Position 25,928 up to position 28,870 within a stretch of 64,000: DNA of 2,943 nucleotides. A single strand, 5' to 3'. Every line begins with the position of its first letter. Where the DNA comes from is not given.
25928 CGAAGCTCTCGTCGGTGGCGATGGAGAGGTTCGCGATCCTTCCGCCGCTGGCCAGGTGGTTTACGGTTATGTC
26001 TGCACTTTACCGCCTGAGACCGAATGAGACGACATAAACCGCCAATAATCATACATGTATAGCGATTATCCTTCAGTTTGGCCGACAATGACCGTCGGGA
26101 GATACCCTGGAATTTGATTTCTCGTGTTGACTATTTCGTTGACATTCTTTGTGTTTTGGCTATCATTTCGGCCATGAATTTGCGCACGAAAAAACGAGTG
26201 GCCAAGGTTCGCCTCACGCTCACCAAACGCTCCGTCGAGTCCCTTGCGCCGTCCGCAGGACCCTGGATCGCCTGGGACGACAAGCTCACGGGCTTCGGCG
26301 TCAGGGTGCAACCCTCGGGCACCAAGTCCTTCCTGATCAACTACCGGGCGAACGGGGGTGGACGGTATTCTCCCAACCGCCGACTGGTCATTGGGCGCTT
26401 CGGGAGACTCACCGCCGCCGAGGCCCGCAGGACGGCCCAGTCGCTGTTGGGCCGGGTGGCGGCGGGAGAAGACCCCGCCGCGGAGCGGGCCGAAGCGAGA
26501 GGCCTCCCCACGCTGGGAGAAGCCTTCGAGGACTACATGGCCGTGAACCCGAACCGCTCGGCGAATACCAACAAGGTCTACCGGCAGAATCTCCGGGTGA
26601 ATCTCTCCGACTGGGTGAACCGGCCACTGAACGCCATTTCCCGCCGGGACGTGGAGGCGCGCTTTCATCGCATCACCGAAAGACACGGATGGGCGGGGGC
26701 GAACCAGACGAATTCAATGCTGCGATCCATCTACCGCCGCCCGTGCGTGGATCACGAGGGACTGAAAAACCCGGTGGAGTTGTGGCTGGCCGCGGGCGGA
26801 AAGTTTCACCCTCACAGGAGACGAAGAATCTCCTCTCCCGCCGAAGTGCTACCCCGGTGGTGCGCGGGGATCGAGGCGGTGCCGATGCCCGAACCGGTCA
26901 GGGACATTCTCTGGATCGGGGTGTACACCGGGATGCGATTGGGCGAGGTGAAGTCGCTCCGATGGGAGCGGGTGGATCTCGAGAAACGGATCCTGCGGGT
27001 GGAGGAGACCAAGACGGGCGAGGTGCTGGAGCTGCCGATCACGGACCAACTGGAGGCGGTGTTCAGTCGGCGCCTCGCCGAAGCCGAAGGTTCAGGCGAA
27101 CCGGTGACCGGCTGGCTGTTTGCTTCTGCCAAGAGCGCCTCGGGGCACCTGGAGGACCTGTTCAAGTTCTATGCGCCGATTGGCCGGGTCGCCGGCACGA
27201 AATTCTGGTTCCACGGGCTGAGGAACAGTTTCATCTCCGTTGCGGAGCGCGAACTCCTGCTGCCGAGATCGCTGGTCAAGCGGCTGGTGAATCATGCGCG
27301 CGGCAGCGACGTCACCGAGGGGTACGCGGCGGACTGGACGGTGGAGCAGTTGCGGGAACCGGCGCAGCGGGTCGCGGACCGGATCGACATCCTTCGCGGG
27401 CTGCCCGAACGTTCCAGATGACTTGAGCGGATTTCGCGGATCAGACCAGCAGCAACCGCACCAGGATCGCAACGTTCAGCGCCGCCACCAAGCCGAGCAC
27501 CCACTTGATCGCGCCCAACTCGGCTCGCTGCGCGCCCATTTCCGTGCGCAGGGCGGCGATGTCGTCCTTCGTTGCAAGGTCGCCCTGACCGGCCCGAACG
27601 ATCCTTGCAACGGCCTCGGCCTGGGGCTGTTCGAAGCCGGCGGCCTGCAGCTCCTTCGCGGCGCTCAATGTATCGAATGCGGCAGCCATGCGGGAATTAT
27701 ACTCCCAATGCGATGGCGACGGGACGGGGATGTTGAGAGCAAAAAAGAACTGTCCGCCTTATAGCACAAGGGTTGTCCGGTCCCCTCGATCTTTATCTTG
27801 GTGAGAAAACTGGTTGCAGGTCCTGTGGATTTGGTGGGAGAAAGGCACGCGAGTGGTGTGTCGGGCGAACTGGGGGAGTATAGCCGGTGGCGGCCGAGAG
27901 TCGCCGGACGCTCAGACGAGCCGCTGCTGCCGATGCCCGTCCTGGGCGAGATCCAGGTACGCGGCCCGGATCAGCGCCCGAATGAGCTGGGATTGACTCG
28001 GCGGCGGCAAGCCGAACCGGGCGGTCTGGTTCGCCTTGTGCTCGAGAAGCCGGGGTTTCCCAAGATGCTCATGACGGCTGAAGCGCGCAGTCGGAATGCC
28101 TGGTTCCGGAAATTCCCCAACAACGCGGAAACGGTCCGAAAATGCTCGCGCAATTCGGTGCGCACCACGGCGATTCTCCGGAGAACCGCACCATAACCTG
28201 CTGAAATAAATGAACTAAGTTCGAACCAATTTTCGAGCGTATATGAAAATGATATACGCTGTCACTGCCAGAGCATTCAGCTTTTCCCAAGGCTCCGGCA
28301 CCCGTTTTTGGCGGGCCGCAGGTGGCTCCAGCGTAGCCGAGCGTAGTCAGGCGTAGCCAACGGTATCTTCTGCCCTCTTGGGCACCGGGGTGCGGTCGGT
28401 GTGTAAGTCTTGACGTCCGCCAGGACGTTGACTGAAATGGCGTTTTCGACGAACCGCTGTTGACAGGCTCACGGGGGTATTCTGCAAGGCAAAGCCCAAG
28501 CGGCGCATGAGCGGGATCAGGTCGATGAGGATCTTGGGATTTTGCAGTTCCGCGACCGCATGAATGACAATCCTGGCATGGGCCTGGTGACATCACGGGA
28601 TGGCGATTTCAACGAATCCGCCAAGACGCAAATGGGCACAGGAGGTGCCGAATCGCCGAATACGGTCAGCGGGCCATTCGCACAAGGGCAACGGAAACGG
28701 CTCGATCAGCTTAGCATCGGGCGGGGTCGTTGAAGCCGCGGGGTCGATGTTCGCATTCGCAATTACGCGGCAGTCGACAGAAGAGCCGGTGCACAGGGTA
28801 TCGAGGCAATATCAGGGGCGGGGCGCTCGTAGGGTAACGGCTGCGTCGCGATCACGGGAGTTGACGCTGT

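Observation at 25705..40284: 14.6 kb plasmid-like island inserted exactly where pabC is expected between fabF and mltG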

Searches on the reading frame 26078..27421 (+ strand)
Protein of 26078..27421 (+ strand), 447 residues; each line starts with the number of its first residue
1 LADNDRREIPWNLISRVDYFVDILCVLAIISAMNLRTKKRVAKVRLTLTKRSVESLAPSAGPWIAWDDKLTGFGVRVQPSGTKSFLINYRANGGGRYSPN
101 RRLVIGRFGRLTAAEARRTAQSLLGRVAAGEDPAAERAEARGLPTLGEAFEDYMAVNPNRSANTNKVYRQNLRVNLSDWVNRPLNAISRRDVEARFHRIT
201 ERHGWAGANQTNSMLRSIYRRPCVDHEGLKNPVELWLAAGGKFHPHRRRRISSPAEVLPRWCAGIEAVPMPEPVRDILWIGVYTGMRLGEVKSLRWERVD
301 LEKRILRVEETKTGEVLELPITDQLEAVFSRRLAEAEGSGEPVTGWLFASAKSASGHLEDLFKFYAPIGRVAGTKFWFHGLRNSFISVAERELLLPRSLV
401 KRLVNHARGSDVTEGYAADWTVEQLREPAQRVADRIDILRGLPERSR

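Call 5: search_protein_families(library=pfam, proteins=[window:26078-27421:+], max_evalue=0.01)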
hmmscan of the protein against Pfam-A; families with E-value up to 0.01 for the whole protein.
window:26078-27421:+ (447 aa): 2 families
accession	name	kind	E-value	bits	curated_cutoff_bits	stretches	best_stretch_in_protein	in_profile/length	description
PF13356.12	Arm-DNA-bind_3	-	1.3e-16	60.9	27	1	48-139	1-82/83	Arm DNA-binding domain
PF00589.27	Phage_integrase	-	1e-15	58.4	27.1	1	274-417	24-166/172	Phage integrase family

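Call 32: find_homologous_proteins(query=window:26114-27421:+, max_evalue=1e-40)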
Query window:26114-27421:+ (435 aa): 1216 proteins with E <= 1e-40 among 8000 candidates; the best 120 are listed.
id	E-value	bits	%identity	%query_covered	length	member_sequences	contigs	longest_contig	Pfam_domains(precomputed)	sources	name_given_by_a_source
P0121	2.5e-290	981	100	100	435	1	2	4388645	PF13356.13,PF00589.28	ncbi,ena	-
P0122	3.3e-254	862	88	99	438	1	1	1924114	PF13356.13,PF00589.28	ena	-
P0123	7.2e-249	844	90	95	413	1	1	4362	PF13356.13,PF00589.28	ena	-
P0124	7.8e-248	841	90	95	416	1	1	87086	PF13356.13,PF00589.28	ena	-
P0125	2.5e-247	839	88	95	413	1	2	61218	PF13356.13,PF00589.28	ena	-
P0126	1.1e-244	830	87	97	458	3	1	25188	PF13356.13,PF00589.28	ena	-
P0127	2.6e-241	819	88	94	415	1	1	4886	PF13356.13,PF00589.28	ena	-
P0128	4.5e-239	812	85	95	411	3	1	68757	PF13356.13,PF00589.28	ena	-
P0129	1.3e-238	810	85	95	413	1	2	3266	PF13356.13,PF00589.28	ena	-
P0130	1.5e-238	810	86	95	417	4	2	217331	PF13356.13,PF00589.28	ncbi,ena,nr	ncbi:MAG: integrase arm-type DNA-binding domain-containing protein [Rhodospirillaceae bacterium]|nr:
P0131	2.9e-238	809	87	94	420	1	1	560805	PF13356.13,PF00589.28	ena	-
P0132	2.1e-236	803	85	94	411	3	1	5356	PF13356.13,PF00589.28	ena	-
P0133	2.7e-235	799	89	91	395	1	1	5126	PF13356.13,PF00589.28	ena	-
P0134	1.4e-232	790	84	93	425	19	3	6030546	PF13356.13,PF00589.28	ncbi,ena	-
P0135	7.7e-222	755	80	93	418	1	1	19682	PF13356.13,PF00589.28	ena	-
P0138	2.0e-221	754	80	93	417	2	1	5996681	PF13356.13,PF00589.28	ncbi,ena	-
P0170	3.0e-207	707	76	93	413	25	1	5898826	PF13356.13,PF00589.28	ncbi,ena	-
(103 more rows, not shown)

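Call 33: find_encoding_contigs(protein=P0122, flank=10000, max_places=2)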
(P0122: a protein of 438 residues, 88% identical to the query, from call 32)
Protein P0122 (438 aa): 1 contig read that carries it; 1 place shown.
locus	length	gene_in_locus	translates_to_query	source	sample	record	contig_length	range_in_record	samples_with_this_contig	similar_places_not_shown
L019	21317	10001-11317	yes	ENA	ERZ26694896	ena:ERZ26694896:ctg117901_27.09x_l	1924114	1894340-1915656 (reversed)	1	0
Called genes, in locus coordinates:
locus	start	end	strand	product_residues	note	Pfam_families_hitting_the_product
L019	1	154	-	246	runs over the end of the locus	-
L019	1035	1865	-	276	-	PF13276:HTH_21, PF00665:rve, PF24764:rva_4 (weak), PF13683:rve_3, PF13333:rve_2 (weak)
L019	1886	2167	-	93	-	PF01527:HTH_Tnp_1, PF13518:HTH_28 (weak)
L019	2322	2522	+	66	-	-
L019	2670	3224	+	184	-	-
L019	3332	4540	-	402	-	PF13356:Arm-DNA-bind_3, PF14659:Phage_int_SAM_3 (weak), PF22022:Phage_int_M (weak), PF00589:Phage_integrase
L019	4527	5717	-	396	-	PF13356:Arm-DNA-bind_3, PF14659:Phage_int_SAM_3, PF22022:Phage_int_M, PF00589:Phage_integrase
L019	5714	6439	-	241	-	-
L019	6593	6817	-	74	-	-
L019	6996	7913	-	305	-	PF10686:YAcAr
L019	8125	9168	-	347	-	PF23639:DUF7146, PF13362:Toprim_3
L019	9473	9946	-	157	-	PF00436:SSB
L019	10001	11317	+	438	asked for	PF13356:Arm-DNA-bind_3, PF00589:Phage_integrase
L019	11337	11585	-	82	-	PF07798:CCDC90-like (faint)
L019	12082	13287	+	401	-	PF13599:Pentapeptide_4 (faint), PF00805:Pentapeptide (faint)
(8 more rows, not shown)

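Call 34: find_encoding_contigs(protein=P0124, flank=10000, max_places=2)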
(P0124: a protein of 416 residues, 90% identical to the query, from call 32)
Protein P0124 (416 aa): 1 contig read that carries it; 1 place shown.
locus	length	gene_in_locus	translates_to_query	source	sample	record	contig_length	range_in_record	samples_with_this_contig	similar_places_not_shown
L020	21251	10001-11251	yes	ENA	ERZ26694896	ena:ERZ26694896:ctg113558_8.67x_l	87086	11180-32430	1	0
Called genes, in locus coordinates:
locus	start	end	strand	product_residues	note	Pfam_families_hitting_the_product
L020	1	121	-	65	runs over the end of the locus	-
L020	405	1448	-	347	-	PF18912:DZR_2 (faint)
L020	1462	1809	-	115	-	-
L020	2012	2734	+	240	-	-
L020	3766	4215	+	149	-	-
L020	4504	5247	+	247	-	PF03167:UDG (weak)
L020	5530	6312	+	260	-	-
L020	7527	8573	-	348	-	-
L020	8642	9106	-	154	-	-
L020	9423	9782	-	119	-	PF00436:SSB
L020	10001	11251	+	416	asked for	PF13356:Arm-DNA-bind_3, PF00589:Phage_integrase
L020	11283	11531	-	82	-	PF07798:CCDC90-like (faint)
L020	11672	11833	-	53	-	-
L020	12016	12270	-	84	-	PF01609:DDE_Tnp_1 (faint), PF13586:DDE_Tnp_1_2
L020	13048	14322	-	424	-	PF01609:DDE_Tnp_1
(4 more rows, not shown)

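Call 35: find_encoding_contigs(protein=P0131, flank=10000, max_places=2)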
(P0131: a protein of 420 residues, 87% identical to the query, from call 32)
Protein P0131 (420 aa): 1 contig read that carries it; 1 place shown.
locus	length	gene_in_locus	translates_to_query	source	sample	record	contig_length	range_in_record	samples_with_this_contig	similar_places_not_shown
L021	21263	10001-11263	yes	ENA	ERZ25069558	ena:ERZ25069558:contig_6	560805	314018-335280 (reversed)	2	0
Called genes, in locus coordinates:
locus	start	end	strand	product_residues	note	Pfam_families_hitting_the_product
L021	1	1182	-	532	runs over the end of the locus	PF06041:DUF924, PF13581:HATPase_c_2, PF02518:HATPase_c (weak)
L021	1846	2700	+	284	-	PF13495:Phage_int_SAM_4, PF00589:Phage_integrase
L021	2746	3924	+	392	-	PF14319:Zn_Tnp_IS91, PF04986:Y2_Tnp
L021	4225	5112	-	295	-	PF13576:Pentapeptide_3 (faint), PF00805:Pentapeptide (faint)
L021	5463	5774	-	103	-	-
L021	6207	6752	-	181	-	-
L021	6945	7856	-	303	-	PF10686:YAcAr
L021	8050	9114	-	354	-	PF23639:DUF7146, PF13362:Toprim_3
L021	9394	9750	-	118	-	PF00436:SSB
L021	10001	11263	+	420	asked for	PF13356:Arm-DNA-bind_3, PF00589:Phage_integrase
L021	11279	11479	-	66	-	-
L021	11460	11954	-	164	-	-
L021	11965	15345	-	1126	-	PF02384:N6_Mtase (weak), PF18135:Type_ISP_C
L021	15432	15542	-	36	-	-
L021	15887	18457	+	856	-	PF00580:UvrD-helicase, PF13245:AAA_19, PF13604:AAA_30 (weak), PF00580:UvrD-helicase, PF13361:UvrD_C, PF13538:UvrD_C_2 (faint)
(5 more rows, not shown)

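Call 58: find_encoding_contigs(protein=P0138, flank=10000, max_places=2)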
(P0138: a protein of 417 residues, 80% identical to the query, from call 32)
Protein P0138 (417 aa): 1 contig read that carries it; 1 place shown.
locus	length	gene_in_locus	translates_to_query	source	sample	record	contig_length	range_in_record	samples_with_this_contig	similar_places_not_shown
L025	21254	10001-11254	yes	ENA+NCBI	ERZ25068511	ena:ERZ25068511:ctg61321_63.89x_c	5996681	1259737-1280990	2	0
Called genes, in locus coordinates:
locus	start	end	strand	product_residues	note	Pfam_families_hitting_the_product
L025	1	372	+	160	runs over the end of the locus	-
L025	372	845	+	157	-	-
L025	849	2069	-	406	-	-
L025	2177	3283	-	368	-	PF10030:DUF2272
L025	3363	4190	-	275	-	PF00756:Esterase (weak), PF02230:Abhydrolase_2 (faint), PF01738:DLH, PF00326:Peptidase_S9 (faint), PF00561:Abhydrolase_1 (weak)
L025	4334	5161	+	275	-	PF00535:Glycos_transf_2, PF10111:Glyco_tranf_2_2, PF13641:Glyco_tranf_2_3, PF02709:Glyco_transf_7C (weak)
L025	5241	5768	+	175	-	PF00589:Phage_integrase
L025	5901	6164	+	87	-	-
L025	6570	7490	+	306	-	-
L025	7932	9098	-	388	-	PF14294:DUF4372, PF01609:DDE_Tnp_1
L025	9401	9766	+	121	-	PF02709:Glyco_transf_7C (weak)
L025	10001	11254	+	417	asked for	PF13356:Arm-DNA-bind_3, PF00589:Phage_integrase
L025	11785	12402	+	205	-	-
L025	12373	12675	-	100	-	-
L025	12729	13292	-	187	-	-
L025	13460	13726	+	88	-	-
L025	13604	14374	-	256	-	-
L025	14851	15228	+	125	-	-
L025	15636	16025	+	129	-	-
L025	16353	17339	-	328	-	-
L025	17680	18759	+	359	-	-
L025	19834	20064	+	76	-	-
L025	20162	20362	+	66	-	-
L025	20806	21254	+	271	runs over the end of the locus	-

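Call 59: find_encoding_contigs(protein=P0170, flank=10000, max_places=2)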
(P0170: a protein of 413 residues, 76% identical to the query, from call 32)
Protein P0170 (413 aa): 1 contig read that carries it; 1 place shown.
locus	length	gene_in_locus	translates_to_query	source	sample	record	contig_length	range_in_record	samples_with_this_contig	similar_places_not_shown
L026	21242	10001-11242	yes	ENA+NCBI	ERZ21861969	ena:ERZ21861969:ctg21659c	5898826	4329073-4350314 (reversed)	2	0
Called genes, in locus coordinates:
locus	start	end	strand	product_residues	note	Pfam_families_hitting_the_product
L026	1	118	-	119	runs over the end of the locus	PF21984:DnaD_N, PF01978:TrmB (faint), PF13730:HTH_36 (weak), PF01047:MarR (faint)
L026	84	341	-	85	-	PF04221:RelB (weak)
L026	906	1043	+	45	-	-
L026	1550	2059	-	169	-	-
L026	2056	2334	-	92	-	-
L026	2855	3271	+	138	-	PF22483:Mu-transpos_C_2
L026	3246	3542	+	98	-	-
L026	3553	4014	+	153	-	PF01695:IstB_IS21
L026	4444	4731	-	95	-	PF01381:HTH_3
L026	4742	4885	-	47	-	PF05015:HigB-like_toxin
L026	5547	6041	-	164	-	-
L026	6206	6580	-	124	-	-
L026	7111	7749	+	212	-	-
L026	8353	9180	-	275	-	PF01548:DEDD_Tnp_IS110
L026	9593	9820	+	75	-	PF00436:SSB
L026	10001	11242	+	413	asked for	PF13356:Arm-DNA-bind_3, PF00589:Phage_integrase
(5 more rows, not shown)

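Call 67: find_related_loci(query=window:26176-27421:+, collection=viral_contigs, flank=10000)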
Query window:26176-27421:+ (415 aa) in viral_contigs; peptide patterns used: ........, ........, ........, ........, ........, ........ (x = any residue, [..] = any of these).
3 stretches matched a pattern, but none encodes a relative of the query by tblastn (E <= 1e-3).

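Call 69: find_related_loci(query=A2, collection=viral_contigs, flank=10000)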
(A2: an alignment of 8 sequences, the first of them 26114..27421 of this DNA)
Query A2 (435 aa) in viral_contigs; peptide patterns used: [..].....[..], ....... (x = any residue, [..] = any of these).
35 stretches matched a pattern; 2 encode a relative of the query (tblastn E <= 1e-3); 2 distinct loci.
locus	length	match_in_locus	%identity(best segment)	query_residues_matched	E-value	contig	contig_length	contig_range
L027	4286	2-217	63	354-425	3e-24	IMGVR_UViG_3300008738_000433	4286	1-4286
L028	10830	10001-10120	48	259-298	1e-5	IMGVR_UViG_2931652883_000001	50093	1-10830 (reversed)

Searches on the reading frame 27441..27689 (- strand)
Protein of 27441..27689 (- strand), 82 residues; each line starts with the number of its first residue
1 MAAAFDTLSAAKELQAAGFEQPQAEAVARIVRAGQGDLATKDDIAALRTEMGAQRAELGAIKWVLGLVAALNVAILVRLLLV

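Call 48: search_protein_families(library=pfam, proteins=[window:27441-27689:-], max_evalue=0.05)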
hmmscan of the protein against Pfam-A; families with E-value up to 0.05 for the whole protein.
window:27441-27689:- (82 aa): 1 family
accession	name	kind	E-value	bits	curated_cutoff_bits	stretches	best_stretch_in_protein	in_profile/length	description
PF07798.16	CCDC90-like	-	8.5e-07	29.4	33.5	1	5-32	1-28/175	Coiled-coil domain-containing protein 90-like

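Call 61: search_protein_families(library=padloc, proteins=[window:27441-27689:-], max_evalue=0.01)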
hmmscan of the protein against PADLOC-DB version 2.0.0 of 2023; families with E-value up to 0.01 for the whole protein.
window:27441-27689:- (82 aa): 0 families

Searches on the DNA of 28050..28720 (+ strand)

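Call 62: search_dna_similar(query=window:28050-28720:+, collection=plasmids, mode=distant, max_rows=15, max_evalue=0.001)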
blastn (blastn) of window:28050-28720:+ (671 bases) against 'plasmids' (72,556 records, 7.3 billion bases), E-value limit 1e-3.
No match.
